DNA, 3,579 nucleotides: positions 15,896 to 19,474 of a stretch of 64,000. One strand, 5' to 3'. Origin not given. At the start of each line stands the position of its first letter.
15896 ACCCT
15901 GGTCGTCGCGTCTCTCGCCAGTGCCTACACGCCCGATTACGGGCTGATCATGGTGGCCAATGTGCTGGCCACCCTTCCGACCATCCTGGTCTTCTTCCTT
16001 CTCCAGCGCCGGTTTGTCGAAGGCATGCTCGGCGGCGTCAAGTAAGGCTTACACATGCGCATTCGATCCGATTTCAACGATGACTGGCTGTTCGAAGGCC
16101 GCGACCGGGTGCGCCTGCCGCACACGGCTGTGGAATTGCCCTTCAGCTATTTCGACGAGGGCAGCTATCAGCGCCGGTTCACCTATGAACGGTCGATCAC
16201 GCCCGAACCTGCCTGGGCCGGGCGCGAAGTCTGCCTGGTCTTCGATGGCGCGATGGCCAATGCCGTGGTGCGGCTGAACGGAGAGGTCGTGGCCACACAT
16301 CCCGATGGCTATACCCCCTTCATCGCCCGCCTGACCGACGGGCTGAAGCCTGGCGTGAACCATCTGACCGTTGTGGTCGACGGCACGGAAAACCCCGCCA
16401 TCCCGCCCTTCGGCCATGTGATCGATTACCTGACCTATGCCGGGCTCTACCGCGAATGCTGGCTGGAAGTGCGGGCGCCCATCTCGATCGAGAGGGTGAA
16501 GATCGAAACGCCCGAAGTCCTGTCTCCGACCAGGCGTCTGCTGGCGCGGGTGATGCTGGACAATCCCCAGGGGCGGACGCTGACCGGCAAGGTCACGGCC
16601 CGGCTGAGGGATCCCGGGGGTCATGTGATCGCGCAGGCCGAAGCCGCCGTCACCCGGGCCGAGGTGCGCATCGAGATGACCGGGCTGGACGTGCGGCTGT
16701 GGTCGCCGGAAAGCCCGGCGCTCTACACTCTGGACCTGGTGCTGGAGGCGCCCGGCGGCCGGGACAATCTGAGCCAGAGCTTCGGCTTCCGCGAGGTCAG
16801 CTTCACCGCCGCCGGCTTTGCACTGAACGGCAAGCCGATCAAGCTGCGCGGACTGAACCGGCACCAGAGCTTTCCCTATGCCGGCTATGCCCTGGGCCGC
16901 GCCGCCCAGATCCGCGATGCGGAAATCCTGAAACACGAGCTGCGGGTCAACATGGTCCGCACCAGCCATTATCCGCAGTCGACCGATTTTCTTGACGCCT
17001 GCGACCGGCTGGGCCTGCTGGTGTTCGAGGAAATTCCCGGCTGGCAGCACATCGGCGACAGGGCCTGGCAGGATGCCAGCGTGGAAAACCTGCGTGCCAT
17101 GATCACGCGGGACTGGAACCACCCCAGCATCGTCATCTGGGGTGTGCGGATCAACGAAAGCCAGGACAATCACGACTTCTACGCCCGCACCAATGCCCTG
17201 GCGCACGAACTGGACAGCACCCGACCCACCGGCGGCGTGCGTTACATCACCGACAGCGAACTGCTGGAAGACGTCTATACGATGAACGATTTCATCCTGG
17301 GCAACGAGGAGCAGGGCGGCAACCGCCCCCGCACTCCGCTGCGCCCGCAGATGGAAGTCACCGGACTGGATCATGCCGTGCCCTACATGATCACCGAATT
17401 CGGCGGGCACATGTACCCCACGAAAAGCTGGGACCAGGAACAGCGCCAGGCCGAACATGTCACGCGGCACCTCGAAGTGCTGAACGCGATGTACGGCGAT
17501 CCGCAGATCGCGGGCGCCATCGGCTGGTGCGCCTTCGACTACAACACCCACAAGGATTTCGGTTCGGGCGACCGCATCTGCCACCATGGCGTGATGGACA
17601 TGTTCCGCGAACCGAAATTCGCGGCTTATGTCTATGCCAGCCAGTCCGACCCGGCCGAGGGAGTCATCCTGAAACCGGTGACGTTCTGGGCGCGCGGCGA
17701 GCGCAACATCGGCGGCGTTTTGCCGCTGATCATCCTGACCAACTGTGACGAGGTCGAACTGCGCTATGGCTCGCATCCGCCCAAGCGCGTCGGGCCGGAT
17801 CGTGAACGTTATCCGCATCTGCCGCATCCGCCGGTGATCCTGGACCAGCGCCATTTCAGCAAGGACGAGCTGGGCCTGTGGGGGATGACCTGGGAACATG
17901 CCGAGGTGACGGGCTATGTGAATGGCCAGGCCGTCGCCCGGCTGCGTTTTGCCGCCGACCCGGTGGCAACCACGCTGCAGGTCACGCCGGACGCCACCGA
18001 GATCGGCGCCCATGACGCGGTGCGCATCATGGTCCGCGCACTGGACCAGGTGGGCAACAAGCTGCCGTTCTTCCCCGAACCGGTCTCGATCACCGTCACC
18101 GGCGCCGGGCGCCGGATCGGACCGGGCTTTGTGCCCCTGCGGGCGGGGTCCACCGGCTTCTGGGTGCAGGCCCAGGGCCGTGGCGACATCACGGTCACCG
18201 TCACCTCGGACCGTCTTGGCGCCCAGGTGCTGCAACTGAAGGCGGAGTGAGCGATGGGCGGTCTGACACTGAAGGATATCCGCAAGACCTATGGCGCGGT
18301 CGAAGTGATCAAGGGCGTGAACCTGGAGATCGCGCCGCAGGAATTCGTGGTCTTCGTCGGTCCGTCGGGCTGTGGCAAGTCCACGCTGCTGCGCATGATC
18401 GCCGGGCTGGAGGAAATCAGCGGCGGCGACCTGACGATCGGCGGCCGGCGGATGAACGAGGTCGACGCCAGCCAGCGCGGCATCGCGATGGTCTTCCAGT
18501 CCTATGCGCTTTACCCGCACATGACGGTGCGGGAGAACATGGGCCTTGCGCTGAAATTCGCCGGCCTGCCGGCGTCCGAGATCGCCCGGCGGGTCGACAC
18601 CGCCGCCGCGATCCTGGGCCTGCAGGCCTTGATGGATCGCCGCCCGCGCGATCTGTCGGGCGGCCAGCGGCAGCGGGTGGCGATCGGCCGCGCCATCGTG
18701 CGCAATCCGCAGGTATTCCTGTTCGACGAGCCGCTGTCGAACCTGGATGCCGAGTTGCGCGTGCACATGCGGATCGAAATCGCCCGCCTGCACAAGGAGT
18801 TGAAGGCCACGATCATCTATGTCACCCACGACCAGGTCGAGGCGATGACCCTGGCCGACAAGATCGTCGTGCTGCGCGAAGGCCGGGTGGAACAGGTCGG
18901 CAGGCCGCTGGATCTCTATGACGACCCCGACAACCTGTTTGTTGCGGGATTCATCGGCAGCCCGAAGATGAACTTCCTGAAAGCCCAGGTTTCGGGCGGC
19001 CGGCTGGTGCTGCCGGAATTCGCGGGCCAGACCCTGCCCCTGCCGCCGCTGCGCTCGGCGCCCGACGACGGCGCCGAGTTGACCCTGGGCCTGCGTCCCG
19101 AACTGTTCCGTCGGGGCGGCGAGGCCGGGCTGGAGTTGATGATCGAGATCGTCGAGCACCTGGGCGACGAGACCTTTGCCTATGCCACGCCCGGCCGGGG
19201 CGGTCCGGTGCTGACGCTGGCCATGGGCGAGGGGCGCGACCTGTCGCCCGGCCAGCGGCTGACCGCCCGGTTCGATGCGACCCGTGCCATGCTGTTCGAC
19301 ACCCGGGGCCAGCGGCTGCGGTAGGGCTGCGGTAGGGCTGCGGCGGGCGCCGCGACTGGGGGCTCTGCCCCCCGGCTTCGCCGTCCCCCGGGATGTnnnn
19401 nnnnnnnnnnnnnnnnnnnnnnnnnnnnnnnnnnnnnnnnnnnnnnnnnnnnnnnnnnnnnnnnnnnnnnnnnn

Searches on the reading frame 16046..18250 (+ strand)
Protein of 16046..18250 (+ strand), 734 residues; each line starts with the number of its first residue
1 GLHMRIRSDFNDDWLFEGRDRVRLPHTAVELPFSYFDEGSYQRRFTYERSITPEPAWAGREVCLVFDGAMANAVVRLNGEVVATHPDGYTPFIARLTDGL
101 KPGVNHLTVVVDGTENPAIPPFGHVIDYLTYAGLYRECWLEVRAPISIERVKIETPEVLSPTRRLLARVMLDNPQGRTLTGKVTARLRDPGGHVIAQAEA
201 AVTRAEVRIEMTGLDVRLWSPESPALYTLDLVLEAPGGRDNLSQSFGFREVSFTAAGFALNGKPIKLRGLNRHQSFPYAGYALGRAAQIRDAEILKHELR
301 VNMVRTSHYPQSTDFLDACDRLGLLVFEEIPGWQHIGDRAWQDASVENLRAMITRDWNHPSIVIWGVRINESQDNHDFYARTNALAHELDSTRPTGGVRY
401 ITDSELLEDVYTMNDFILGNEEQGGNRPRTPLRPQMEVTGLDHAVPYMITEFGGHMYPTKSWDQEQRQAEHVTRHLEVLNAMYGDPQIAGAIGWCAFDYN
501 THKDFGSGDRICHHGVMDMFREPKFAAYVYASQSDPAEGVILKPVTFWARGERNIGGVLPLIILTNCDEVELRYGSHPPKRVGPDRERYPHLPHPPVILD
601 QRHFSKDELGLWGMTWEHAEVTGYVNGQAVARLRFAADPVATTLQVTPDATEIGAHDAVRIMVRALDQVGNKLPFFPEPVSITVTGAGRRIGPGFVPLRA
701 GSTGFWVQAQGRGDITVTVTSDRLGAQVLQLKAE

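Call 84: search_protein_families(library=pfam, proteins=[window:16046-18250:+], max_evalue=0.0001)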
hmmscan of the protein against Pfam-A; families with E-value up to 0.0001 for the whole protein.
window:16046-18250:+ (734 aa): 5 families
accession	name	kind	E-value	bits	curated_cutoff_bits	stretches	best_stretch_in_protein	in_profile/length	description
PF02836.23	Glyco_hydro_2_C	-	2.9e-30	105.9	21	1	256-531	6-294/302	Glycosyl hydrolases family 2, TIM barrel domain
PF00703.27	Glyco_hydro_2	-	1.8e-10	42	23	1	148-249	3-109/109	Glycosyl hydrolases family 2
PF02837.24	Glyco_hydro_2_N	-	1.5e-08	35.2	28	1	44-140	66-165/169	Glycosyl hydrolases family 2, sugar binding domain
PF18565.7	Glyco_hydro2_C5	-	3.4e-08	33.7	32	1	644-728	1-101/103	Glycoside hydrolase family 2 C-terminal domain 5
PF22666.2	Glyco_hydro_2_N2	-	1.3e-05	25.7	27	1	43-112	48-118/167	Glycosyl hydrolase 2 galactose-binding domain-like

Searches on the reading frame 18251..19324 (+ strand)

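Call 84: search_protein_families(library=pfam, proteins=[window:18251-19324:+], max_evalue=0.0001)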
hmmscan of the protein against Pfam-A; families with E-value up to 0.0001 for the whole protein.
window:18251-19324:+ (357 aa): 4 families
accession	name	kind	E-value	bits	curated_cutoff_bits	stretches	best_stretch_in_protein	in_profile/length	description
PF00005.33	ABC_tran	-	1.7e-34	119.8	25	1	21-162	2-136/137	ABC transporter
PF17912.7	OB_MalK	-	2.1e-11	44.9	27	1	236-284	1-51/53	MalK OB fold domain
PF13304.12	AAA_21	-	3e-07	31.3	27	0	32-64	1-36/304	AAA domain, putative AbiEii toxin, Type IV TA system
PF08402.16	TOBE_2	-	1.9e-06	28.3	21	1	279-349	1-76/76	TOBE domain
